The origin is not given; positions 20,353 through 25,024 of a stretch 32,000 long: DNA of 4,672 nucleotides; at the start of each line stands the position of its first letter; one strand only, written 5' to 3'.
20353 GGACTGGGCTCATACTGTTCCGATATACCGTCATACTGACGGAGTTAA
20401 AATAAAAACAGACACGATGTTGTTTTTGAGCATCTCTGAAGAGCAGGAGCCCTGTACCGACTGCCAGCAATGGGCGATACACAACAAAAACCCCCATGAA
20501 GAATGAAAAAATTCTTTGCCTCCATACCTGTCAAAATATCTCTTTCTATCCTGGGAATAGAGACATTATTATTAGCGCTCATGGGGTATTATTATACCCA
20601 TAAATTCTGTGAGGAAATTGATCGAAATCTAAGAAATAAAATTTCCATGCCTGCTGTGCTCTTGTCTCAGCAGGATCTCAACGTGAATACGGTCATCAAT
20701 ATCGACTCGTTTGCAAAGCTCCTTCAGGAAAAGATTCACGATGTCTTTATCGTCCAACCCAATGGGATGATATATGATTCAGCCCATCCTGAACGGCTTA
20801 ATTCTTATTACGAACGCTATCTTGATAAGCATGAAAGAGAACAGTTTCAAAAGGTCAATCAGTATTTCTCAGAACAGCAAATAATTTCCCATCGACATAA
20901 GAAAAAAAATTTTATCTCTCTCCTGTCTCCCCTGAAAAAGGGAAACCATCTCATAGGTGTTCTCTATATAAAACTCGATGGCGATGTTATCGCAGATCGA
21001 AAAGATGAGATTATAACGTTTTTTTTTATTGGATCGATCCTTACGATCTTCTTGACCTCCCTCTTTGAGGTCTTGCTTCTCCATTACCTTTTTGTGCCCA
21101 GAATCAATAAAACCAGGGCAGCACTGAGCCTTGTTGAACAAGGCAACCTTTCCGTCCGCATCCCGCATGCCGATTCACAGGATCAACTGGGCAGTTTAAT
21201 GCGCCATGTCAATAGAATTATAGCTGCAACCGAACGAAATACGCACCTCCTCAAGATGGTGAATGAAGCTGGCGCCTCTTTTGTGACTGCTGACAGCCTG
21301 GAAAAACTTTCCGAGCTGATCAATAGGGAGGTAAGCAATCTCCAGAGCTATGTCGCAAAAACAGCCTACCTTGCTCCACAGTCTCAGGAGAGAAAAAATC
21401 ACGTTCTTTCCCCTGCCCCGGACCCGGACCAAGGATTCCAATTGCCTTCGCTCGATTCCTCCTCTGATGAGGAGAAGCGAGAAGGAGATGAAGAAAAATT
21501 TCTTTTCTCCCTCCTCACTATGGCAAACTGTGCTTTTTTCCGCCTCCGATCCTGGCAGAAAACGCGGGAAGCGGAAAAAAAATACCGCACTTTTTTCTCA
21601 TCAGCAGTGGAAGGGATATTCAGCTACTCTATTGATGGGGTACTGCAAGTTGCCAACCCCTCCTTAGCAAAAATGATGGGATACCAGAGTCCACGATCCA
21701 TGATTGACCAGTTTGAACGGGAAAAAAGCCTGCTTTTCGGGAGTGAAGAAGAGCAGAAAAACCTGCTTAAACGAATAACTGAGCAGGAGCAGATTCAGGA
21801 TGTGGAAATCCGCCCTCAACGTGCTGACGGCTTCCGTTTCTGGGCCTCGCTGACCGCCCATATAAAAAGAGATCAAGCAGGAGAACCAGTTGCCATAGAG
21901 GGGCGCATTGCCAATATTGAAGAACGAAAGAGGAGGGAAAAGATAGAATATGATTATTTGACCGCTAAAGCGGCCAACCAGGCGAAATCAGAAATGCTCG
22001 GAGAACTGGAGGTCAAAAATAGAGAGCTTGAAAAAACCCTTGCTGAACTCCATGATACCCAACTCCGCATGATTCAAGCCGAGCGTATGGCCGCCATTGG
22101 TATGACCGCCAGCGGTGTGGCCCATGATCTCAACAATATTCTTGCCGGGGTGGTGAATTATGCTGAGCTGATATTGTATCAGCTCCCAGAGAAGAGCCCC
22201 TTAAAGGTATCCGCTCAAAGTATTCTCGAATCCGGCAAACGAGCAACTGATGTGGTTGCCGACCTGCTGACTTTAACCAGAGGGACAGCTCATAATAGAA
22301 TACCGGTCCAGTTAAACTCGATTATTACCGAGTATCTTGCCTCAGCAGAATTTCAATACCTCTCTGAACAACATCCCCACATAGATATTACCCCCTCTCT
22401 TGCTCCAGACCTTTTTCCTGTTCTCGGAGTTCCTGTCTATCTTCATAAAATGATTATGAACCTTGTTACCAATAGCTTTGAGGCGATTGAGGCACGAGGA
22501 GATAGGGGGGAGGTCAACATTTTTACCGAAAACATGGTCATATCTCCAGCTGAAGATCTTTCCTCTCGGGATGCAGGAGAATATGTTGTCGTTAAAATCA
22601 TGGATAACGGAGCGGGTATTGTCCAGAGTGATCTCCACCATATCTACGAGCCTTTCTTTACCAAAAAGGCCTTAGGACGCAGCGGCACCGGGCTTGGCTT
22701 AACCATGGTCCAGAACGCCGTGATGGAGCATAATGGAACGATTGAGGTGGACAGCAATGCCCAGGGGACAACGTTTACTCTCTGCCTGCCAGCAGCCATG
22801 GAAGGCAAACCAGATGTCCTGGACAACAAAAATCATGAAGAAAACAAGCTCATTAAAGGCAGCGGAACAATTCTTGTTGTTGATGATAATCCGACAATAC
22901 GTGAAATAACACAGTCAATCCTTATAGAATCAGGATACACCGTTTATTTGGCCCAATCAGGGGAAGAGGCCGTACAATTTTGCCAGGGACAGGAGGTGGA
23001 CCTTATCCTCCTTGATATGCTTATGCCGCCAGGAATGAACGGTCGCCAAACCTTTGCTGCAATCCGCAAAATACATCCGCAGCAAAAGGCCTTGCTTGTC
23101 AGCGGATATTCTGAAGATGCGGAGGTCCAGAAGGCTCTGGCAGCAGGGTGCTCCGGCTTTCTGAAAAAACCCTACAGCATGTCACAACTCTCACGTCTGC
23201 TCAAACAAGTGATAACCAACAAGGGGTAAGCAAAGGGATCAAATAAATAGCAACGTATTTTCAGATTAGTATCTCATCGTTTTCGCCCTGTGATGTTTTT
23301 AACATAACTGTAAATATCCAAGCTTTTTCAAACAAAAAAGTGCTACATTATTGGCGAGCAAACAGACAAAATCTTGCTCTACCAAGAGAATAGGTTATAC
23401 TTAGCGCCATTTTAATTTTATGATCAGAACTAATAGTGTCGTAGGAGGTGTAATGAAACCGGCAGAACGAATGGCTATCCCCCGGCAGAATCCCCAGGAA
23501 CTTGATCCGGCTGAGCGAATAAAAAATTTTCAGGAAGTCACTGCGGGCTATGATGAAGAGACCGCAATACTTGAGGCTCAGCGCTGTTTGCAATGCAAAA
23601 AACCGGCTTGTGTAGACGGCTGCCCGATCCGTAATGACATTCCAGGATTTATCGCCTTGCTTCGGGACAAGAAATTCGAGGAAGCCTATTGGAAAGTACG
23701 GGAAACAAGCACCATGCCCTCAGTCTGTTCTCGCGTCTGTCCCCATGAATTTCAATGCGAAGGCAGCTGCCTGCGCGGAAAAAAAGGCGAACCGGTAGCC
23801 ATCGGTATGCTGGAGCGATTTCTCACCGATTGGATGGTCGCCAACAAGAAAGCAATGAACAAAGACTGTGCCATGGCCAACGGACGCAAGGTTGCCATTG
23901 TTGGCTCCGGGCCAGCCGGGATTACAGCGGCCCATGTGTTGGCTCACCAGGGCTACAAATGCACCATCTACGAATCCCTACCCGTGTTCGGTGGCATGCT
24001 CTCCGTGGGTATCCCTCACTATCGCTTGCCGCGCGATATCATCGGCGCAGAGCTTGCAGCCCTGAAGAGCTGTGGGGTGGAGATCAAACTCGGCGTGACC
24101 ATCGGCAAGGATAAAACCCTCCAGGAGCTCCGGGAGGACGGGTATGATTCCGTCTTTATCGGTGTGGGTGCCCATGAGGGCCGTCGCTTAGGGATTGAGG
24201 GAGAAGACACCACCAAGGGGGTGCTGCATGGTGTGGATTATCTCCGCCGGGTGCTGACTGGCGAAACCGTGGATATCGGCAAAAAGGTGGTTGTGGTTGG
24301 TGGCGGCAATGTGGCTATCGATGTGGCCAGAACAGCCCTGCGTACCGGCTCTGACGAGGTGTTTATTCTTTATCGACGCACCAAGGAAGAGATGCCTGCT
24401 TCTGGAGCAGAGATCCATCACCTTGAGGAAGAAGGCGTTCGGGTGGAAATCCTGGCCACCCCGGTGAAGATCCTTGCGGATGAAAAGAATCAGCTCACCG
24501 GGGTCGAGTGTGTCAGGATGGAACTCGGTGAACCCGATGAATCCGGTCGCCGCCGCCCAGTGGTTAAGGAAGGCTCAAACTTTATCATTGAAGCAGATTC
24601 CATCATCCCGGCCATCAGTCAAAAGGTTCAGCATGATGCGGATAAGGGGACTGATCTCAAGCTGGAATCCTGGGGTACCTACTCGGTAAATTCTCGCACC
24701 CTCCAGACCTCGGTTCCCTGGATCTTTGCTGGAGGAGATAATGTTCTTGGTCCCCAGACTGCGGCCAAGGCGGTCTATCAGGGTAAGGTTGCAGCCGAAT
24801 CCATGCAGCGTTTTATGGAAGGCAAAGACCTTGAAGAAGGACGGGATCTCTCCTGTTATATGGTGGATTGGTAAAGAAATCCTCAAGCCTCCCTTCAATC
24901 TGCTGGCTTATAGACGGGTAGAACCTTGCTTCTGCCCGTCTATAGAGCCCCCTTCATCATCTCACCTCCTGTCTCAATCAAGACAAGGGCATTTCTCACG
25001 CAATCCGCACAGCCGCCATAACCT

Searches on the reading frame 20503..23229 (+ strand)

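Call 26: search_protein_families(library=pfam, proteins=[window:20503-23229:+], max_evalue=0.01)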
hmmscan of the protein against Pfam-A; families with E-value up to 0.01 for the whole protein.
window:20503-23229:+ (908 aa): 7 families
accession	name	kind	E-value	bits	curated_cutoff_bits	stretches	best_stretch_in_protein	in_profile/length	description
PF00072.30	Response_reg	-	9.3e-26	90.6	30.2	1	790-899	1-109/111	Response regulator receiver domain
PF02518.31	HATPase_c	-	2.8e-20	73.2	26.4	1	643-764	2-109/111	Histidine kinase-, DNA gyrase B-, and HSP90-like ATPase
PF00512.31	HisKA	-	1.5e-08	35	26.9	1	536-595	6-64/66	His Kinase A (phospho-acceptor) domain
PF13426.13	PAS_9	-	0.00015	22.4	27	1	370-460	2-89/103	PAS domain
PF00989.32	PAS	-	0.00026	21.4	22.6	1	360-463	2-104/113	PAS fold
PF00672.30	HAMP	-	0.0044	17.8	25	1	201-240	10-48/53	HAMP domain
PF23198.2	PDE8A_N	-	0.0066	16.8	29.6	0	810-868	33-91/147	PDE8A-like, N-terminal domain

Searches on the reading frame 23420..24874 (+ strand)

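Call 26: search_protein_families(library=pfam, proteins=[window:23420-24874:+], max_evalue=0.01)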
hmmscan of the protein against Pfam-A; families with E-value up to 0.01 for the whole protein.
window:23420-24874:+ (484 aa): 17 families
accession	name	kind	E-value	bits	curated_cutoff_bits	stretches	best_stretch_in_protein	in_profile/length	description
PF14691.11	Fer4_20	-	1.5e-40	137.9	25.8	1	33-142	1-111/113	Dihydroprymidine dehydrogenase domain II, 4Fe-4S cluster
PF07992.20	Pyr_redox_2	-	2.7e-34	119.4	26.1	1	157-455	2-291/291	Pyridine nucleotide-disulphide oxidoreductase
PF00070.33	Pyr_redox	-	2.6e-09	37.9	22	1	289-363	1-78/82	Pyridine nucleotide-disulphide oxidoreductase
PF13450.12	NAD_binding_8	-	5.3e-08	33.5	21.9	1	160-193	1-34/68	NAD(P)-binding Rossmann-like domain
PF12831.13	FAD_oxidored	-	3.5e-07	30.3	27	1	158-198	2-42/416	FAD dependent oxidoreductase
PF13738.12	Pyr_redox_3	-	5.3e-07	29.6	30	1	287-324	164-200/305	Pyridine nucleotide-disulphide oxidoreductase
PF00890.30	FAD_binding_2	-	2.3e-05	24.2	20.4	1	158-193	2-37/414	FAD binding domain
PF01494.25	FAD_binding_3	-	4.2e-05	23.4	22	1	157-186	3-32/349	FAD binding domain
PF01946.23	Thi4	-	7.6e-05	22.5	26.2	1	156-194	18-57/235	Thi4 family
PF13241.12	NAD_binding_7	-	0.00023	22.2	22.1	0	287-324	7-43/104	Putative NAD(P)-binding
PF00291.31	PALP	-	0.00098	19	35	0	153-225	53-107/295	Pyridoxal-phosphate dependent enzyme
PF00208.27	ELFV_dehydrog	-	0.0011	19.2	23.4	0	261-312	7-57/241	Glutamate/Leucine/Phenylalanine/Valine dehydrogenase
PF01266.30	DAO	-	0.0011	19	27.9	1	157-188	1-32/353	FAD dependent oxidoreductase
PF03486.20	HI0933_like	-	0.0011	18.9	50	1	157-191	2-36/244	HI0933-like protein Rossmann domain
PF01262.27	AlaDh_PNT_C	-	0.0012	18.7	23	0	279-320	13-60/214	Alanine dehydrogenase/PNT, C-terminal domain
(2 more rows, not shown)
